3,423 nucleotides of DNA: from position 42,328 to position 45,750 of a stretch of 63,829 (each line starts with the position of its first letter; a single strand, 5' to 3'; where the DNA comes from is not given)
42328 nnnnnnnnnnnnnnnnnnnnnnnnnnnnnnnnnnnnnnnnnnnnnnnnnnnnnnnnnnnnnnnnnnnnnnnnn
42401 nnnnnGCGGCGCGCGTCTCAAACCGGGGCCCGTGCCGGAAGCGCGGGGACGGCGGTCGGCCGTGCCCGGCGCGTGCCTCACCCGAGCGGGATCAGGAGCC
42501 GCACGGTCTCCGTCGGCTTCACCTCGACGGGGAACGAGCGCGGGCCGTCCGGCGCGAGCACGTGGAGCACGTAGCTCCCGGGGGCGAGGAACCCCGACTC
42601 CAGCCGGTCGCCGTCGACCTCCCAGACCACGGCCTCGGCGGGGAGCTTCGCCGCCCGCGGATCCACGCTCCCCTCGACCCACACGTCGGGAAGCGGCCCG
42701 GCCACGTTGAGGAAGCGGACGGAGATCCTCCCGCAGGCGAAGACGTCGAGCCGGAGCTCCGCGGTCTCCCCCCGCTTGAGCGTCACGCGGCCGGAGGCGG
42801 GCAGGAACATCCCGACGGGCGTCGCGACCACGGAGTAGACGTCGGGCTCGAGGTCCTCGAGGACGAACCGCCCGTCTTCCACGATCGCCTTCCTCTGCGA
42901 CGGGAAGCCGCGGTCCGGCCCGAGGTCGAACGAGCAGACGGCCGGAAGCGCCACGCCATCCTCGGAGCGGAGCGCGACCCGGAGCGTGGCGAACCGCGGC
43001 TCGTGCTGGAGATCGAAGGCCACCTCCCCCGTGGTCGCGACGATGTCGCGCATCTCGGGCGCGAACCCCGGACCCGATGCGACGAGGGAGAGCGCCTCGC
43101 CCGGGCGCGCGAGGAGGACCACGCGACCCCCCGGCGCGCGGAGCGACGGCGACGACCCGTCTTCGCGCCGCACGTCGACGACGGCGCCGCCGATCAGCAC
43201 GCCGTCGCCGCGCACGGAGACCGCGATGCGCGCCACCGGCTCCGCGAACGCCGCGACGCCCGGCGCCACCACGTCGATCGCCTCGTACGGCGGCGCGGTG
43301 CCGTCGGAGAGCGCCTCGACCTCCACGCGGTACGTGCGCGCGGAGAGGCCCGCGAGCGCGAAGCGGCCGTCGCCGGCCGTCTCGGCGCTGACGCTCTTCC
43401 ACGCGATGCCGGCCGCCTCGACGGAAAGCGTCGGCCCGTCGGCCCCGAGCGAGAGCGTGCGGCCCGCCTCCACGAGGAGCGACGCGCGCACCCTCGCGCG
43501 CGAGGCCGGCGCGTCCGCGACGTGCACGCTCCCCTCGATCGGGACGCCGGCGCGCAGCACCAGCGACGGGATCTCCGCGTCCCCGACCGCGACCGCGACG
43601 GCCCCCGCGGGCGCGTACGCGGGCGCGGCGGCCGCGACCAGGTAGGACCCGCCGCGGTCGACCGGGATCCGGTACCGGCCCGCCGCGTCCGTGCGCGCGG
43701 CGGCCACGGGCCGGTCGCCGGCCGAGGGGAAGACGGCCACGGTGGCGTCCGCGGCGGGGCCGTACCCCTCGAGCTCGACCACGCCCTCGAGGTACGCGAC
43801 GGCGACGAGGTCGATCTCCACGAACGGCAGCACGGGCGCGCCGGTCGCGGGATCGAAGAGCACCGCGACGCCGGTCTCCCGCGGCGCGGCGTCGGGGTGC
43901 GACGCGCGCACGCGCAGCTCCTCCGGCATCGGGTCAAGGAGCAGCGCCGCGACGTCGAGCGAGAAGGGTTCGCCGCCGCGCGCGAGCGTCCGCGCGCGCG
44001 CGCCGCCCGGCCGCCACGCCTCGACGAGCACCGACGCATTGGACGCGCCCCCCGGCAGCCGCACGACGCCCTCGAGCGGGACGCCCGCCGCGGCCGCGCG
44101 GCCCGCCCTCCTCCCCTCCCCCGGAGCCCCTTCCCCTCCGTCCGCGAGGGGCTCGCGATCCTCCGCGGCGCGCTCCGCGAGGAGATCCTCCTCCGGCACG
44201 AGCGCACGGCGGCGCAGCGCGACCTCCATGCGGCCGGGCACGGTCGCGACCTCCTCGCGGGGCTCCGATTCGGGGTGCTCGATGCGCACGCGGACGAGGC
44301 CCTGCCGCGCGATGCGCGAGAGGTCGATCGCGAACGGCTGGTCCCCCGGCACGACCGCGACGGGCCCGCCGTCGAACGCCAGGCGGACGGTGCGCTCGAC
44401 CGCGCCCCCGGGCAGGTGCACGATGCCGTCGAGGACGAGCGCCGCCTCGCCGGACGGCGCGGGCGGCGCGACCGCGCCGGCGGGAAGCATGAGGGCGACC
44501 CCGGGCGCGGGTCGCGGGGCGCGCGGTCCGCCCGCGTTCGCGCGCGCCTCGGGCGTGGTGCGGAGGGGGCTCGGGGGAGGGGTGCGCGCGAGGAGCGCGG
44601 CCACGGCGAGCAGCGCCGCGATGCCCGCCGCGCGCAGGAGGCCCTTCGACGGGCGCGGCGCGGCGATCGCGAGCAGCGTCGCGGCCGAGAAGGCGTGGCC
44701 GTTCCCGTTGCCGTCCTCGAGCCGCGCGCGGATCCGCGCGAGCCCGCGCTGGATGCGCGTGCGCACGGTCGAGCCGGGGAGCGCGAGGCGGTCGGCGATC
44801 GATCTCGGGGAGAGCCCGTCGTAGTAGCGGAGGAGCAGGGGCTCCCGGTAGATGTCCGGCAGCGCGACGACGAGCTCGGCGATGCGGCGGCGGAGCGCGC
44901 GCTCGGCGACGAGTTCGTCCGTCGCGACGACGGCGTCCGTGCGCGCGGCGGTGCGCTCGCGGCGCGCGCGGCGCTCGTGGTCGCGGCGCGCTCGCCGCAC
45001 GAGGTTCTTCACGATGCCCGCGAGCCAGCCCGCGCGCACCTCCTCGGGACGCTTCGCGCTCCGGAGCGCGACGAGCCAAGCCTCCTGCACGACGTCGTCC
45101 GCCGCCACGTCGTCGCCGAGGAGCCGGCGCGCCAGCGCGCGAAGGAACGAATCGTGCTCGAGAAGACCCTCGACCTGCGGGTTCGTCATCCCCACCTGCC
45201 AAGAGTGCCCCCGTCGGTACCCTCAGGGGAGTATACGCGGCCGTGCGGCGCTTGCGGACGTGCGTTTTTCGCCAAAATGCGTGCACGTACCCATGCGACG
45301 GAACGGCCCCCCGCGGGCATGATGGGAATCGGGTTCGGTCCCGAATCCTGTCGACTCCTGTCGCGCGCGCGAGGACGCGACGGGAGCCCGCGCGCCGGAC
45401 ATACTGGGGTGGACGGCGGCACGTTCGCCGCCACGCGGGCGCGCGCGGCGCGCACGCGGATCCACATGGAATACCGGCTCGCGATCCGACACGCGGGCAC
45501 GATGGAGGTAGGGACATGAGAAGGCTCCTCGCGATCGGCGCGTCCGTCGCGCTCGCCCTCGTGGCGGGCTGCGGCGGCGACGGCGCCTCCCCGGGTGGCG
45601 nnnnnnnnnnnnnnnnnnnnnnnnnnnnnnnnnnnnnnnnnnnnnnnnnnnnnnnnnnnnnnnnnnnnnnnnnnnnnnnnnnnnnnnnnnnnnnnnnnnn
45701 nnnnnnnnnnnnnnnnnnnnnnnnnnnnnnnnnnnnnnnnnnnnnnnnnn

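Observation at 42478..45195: ECF sigma factor fused in one polypeptide to a transmembrane helix and a roughly 700-aa CarboxypepD_reg-like array (locus 1)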

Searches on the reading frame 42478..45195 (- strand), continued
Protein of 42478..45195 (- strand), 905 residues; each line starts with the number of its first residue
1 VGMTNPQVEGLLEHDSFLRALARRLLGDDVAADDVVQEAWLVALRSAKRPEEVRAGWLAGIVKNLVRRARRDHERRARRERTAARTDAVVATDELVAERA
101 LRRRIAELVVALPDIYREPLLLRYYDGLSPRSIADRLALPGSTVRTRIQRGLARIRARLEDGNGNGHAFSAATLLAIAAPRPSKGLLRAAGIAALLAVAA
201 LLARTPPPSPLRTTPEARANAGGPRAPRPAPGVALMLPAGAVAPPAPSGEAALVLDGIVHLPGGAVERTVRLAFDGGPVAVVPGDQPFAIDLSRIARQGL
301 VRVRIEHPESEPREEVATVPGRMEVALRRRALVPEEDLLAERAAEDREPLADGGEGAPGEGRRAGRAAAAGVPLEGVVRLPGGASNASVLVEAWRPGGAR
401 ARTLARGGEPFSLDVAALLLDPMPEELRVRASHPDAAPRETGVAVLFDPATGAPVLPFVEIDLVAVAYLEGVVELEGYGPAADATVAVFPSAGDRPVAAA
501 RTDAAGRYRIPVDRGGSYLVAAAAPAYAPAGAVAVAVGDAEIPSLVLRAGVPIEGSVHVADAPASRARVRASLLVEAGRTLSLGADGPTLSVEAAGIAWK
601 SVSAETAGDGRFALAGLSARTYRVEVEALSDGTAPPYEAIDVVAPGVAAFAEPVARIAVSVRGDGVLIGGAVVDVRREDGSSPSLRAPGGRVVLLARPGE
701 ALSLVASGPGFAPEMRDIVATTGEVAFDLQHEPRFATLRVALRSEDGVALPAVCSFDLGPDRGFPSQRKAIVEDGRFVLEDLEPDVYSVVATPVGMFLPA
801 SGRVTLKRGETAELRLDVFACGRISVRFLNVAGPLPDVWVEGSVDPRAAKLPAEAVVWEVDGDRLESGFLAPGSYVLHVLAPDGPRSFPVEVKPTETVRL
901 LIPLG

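Call 94: find_encoding_contigs(protein=P0017, flank=6000, max_places=1)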
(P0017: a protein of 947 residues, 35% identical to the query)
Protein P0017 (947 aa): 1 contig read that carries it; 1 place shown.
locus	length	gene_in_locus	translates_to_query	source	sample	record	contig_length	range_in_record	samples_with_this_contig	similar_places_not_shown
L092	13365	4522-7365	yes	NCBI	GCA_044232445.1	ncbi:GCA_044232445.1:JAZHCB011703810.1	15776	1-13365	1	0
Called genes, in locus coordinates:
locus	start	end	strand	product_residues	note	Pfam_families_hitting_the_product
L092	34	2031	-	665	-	PF01435:Peptidase_M48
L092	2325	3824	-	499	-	PF01833:TIG, PF14734:DUF4469 (faint)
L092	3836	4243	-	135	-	-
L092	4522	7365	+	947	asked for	PF04542:Sigma70_r2, PF04545:Sigma70_r4, PF08281:Sigma70_r4_2, PF13620:CarboxypepD_reg (faint), PF07210:DUF1416 (faint)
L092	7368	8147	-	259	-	PF01738:DLH, PF12146:Hydrolase_4 (faint), PF00326:Peptidase_S9 (faint)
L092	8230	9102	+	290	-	PF00158:Sigma54_activat (faint), PF13191:AAA_16 (faint), PF13245:AAA_19 (faint), PF00004:AAA, PF07724:AAA_2 (weak), PF07728:AAA_5, PF13401:AAA_22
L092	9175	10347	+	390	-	PF05762:VWA_CoxE (weak)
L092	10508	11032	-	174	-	PF13616:Rotamase_3, PF00639:Rotamase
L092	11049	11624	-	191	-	-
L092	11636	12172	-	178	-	PF13302:Acetyltransf_3 (weak), PF00583:Acetyltransf_1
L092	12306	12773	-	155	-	PF07963:N_methyl (weak)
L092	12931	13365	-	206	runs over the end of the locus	-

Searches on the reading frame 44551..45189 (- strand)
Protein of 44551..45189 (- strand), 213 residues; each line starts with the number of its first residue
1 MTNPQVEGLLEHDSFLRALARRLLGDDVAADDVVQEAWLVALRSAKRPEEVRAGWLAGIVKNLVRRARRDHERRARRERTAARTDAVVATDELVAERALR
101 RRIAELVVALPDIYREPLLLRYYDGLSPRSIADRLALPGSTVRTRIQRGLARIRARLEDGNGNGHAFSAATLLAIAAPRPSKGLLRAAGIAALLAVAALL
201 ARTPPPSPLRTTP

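Call 46: search_solved_structures(query=window:44551-45189:-, max_evalue=0.001)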
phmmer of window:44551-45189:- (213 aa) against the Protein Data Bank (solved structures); distinct sequences matched with E-value up to 0.001: 14.
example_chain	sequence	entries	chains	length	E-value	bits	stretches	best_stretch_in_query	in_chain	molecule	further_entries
5wuq_A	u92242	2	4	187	2.7e-10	43.7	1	18-159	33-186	ECF RNA polymerase sigma factor SigW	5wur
4nqw_A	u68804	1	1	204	4.4e-08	36.4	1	16-155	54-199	ECF RNA polymerase sigma factor SigK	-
6jhe_A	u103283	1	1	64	1.7e-07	34.5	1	99-159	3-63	ECF RNA polymerase sigma factor SigW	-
9m9d_F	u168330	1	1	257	2.2e-07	34.1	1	10-157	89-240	ECF RNA polymerase sigma factor SigE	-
9m9e_F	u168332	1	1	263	2.4e-07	34.1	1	10-157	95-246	ECF RNA polymerase sigma factor SigE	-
9m98_F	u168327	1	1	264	2.4e-07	34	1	10-157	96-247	ECF RNA polymerase sigma factor SigE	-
6dv9_F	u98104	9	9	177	9.5e-07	32.1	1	11-159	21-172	ECF RNA polymerase sigma factor SigL | RNA polymerase sigma factor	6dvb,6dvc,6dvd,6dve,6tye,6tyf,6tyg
6in7_B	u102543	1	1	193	8.5e-06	29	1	15-153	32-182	RNA polymerase sigma-H factor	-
8z6g_B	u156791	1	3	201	9.5e-06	28.8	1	15-153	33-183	RNA polymerase sigma factor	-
1or7_A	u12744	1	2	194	0.00011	25.3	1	27-153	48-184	RNA polymerase sigma-E factor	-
5zx2_F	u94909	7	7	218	0.00015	24.9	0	21-159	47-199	ECF RNA polymerase sigma factor SigH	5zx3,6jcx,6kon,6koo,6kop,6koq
6jbq_F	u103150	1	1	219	0.00016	24.8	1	27-153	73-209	ECF RNA polymerase sigma-E factor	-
8jzt_A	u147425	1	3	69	0.00029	24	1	101-158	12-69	RNA polymerase sigma factor SigF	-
5fgm_A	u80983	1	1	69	0.00091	22.4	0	104-159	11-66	ECF RNA polymerase sigma factor SigR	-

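Call 57: search_protein_representatives(protein=window:44551-45189:-)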
Query: 213 residues. Proteins with E-value up to 0.001 (for the whole library): 58427; up to 1e-10: 12595; up to 1e-30: 222. The best 150 are listed.
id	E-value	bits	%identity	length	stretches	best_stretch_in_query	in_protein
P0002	1.2e-102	358.1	88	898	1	1-212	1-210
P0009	4.3e-89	313.8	77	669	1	1-210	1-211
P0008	1.8e-77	275.9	69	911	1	1-211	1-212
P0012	4.7e-59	215.9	60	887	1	1-200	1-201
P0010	9.3e-58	211.6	58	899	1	1-211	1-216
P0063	3.6e-56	206.4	63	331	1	1-204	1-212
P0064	7.4e-50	185.8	56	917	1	1-202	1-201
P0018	4.1e-49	183.4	63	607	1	16-199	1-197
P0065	3.1e-48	180.5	52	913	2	1-197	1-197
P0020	1.6e-44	168.5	58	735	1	1-199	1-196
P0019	1.9e-44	168.2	53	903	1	1-210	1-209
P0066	2.5e-41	158.0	61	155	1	1-137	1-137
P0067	3.8e-41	157.4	51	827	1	3-201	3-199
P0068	4.0e-40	154.1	53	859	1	34-205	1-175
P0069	1.6e-39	152.1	53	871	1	1-204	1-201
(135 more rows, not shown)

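Call 62: search_protein_families(library=pfam, alignment_id=A3, max_evalue=0.001)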
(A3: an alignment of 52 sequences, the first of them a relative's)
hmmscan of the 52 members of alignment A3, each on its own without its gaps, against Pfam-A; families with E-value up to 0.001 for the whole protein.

A. member 1, P0064 (917 aa): 7 families
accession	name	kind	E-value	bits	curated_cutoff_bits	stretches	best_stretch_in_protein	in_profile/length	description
PF13620.12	CarboxypepD_reg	-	3.1e-18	66.3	32.3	1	656-709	4-64/82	Carboxypeptidase regulatory-like domain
PF08281.18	Sigma70_r4_2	-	2.2e-15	56.4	25.7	1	101-152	2-53/54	Sigma-70, region 4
PF04542.20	Sigma70_r2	-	2.2e-11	43.8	24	1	11-74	4-71/71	Sigma-70 region 2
PF04545.22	Sigma70_r4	-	2.5e-08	33.7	24.1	1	109-154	4-49/50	Sigma-70, region 4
PF13715.12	CarbopepD_reg_2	-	0.00027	21.3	32.2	0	661-709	10-60/88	CarboxypepD_reg-like domain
PF22029.2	PhyR_sigma2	-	0.00036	20.9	27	0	14-44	6-36/55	Sigma2 domain of PhyR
PF13384.12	HTH_23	-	0.00074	19.7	24.6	0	114-148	6-40/50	Homeodomain-like domain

B. families by the number of members that match (of 52 scanned): 34 families (the first 25 are shown)
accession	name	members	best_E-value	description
PF08281.18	Sigma70_r4_2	52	4.6e-16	Sigma-70, region 4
PF04542.20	Sigma70_r2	52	2.7e-14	Sigma-70 region 2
PF04545.22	Sigma70_r4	52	8.5e-14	Sigma-70, region 4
PF13620.12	CarboxypepD_reg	49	5.8e-65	Carboxypeptidase regulatory-like domain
PF13715.12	CarbopepD_reg_2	34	2e-20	CarboxypepD_reg-like domain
PF02369.22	Big_1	20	6.8e-11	Bacterial Ig-like domain (group 1)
PF10670.15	DUF4198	17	1.5e-10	Domain of unknown function (DUF4198)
PF00775.27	Dioxygenase_C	16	3.5e-13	Dioxygenase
PF20598.4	DUF6795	16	7.1e-12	Domain of unknown function (DUF6795)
PF17210.9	SdrD_B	12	7.4e-13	SdrD B-like domain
PF25020.1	TTR_TEN1-4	12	1.5e-06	Teneurin TTR-like domain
PF15976.11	CooC_C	8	4.6e-12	CS1-pili formation C-terminal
PF14686.12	fn3_3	8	3.3e-09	Polysaccharide lyase family 4, domain II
PF13384.12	HTH_23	8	1.3e-05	Homeodomain-like domain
PF09430.16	EMC7_beta-sandw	6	2.8e-14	ER membrane protein complex subunit 7, beta-sandwich domain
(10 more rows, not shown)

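Call 70: find_related_loci(query=A4, collection=genome_contigs, flank=4000)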
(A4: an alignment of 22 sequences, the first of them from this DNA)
Query A4 (205 aa) in genome_contigs; peptide patterns used: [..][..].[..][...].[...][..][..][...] (x = any residue, [..] = any of these).
600 stretches matched a pattern (row limit reached: there are more); 202 encode a relative of the query (tblastn E <= 1e-3); the best 80 are kept; 80 distinct loci.
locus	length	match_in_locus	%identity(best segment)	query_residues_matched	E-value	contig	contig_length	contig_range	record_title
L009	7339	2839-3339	45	1-164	1e-25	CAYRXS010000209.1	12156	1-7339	MAG TPA_asm: uncultured Planctomycetaceae bacterium isolate binchicken_co97_22 genome assembly, contig: NODE_20726_lengt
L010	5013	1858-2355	37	1-163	1e-20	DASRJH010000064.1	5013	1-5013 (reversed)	MAG TPA_asm: Planctomycetota bacterium isolate SMAG_U10131 k141_4003436, whole genome shotgun sequence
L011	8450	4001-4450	39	12-154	2e-15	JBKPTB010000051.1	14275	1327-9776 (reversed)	MAG: Actinomycetota bacterium isolate GS_EKS_MAG_00007 GS_EKS_000002533185, whole genome shotgun sequence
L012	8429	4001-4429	38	19-158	4e-15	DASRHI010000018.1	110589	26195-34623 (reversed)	MAG TPA_asm: Gaiellaceae bacterium isolate SMAG_U10080 k141_1683199, whole genome shotgun sequence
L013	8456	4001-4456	35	18-162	1e-14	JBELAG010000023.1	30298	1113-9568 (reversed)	MAG: Solirubrobacteraceae bacterium isolate SPRUCE 88 SPRUCE_88_23, whole genome shotgun sequence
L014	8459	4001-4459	34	12-157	1e-13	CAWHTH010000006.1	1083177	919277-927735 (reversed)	MAG: uncultured Conexibacteraceae bacterium isolate MFD09206.bin.1.6 genome assembly, contig: contig_5126, whole genome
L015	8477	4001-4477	31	12-162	2e-13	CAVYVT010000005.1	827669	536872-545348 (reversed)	MAG: uncultured bacterium isolate MFD03066.bin.2.177 genome assembly, contig: contig_388, whole genome shotgun sequence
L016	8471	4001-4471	37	19-167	2e-12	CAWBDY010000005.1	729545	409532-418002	MAG: uncultured Gammaproteobacteria bacterium isolate MFD00731.bin.1.167 genome assembly, contig: contig_34297, whole ge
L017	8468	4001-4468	30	16-159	2e-12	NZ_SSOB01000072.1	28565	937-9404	Cohnella fermenti strain CC-MHH1044 contig072, whole genome shotgun sequence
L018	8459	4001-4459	33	12-157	3e-12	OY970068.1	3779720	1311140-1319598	MAG: uncultured Actinomycetes bacterium isolate MFD04212.bin.1.59 genome assembly, chromosome: 1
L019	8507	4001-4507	36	18-160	3e-12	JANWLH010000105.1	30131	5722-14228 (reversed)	MAG: Candidatus Limnocylindrales bacterium isolate CRAIB_MAG115 c_000000056967, whole genome shotgun sequence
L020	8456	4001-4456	30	19-158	3e-12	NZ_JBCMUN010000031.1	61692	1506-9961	Paenibacillus oryzisoli strain B-14089 B_14089_contig_0000031, whole genome shotgun sequence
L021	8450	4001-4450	34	9-159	5e-12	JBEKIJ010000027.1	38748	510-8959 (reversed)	MAG: Acidimicrobiales bacterium isolate SPRUCE 298 SPRUCE_298_27, whole genome shotgun sequence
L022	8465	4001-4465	30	16-158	5e-12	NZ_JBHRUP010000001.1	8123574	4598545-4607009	Paenibacillus sepulcri strain CCM 7311 contig_1, whole genome shotgun sequence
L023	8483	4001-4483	35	12-164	7e-12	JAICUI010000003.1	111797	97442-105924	MAG: Chloroflexota bacterium isolate GZL_ISSM_2_bin.72 k141_4178581_length_111797_cov_16.1167, whole genome shotgun sequ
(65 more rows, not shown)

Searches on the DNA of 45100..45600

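Call 99: search_rna_families(source=window, start=45100, end=45600, threshold=evalue, max_evalue=1)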
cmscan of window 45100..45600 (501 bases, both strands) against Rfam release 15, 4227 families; matches with E-value up to 1: 0.
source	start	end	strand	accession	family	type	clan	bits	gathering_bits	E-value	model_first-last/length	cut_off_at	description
